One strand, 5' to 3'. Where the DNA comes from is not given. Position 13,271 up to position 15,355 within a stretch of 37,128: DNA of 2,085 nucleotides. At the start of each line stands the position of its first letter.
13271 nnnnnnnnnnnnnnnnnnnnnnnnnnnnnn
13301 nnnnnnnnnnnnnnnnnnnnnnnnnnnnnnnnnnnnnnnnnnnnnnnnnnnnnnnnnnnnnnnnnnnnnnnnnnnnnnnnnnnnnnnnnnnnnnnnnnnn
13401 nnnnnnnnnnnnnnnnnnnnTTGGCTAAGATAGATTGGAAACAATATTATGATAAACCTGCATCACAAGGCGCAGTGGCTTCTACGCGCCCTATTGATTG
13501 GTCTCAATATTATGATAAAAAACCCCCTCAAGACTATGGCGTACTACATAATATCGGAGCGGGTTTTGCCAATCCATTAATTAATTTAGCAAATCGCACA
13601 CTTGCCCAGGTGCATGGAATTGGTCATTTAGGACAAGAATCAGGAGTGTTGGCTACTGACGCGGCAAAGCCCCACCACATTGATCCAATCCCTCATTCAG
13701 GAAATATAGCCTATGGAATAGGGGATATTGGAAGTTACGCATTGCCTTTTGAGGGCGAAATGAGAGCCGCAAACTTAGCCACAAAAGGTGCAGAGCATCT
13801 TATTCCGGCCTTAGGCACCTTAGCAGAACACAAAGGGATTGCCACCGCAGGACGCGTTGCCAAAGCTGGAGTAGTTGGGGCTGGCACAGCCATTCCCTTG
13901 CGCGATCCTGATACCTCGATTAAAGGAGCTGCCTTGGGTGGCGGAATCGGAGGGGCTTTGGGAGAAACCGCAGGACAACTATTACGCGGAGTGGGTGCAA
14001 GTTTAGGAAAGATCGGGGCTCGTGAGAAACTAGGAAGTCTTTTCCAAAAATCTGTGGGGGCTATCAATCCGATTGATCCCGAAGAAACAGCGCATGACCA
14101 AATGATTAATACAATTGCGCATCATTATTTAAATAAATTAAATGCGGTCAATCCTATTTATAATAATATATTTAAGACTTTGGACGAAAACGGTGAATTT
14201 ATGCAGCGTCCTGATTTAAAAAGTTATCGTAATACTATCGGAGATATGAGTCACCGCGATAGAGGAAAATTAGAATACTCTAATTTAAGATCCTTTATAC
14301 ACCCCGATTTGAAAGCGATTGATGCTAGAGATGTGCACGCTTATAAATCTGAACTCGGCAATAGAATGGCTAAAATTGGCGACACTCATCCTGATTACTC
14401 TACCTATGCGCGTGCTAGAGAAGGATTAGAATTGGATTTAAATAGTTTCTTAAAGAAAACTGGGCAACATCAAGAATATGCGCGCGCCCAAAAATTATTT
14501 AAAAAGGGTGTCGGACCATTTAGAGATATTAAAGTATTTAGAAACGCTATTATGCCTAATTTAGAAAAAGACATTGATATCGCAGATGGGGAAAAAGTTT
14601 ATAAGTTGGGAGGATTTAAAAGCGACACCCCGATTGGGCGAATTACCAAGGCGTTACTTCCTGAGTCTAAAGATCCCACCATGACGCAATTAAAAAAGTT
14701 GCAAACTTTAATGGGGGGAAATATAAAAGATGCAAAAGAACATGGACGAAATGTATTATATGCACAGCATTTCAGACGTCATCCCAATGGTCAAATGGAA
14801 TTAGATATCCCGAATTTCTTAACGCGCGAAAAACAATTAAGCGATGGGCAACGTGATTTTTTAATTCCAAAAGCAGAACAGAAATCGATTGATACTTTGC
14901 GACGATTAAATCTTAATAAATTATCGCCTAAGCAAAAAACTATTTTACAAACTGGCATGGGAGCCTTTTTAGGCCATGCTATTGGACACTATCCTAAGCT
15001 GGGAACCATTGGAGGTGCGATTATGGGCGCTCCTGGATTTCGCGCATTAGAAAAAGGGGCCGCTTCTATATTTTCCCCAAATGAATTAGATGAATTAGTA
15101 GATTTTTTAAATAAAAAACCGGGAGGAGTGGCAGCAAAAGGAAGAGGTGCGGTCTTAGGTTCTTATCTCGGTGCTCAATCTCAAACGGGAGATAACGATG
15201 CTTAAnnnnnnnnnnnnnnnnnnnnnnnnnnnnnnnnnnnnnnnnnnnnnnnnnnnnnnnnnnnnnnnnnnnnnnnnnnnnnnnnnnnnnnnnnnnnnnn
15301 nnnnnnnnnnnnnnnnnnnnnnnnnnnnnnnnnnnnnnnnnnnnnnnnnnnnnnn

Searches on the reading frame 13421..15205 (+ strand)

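Call 30: search_protein_families(library=phrogs, proteins=[window:13421-15205:+], max_evalue=0.001)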
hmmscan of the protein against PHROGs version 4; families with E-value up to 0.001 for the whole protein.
window:13421-15205:+ (594 aa): 0 families

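Call 33: search_protein_families(library=pfam, proteins=[window:13421-15205:+], max_evalue=0.01)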
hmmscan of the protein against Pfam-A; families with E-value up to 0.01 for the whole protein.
window:13421-15205:+ (594 aa): 1 family
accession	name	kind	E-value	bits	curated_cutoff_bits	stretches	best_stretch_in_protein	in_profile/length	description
PF23707.1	P116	-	0.0059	14.9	27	1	225-288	379-440/1041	P116-like protein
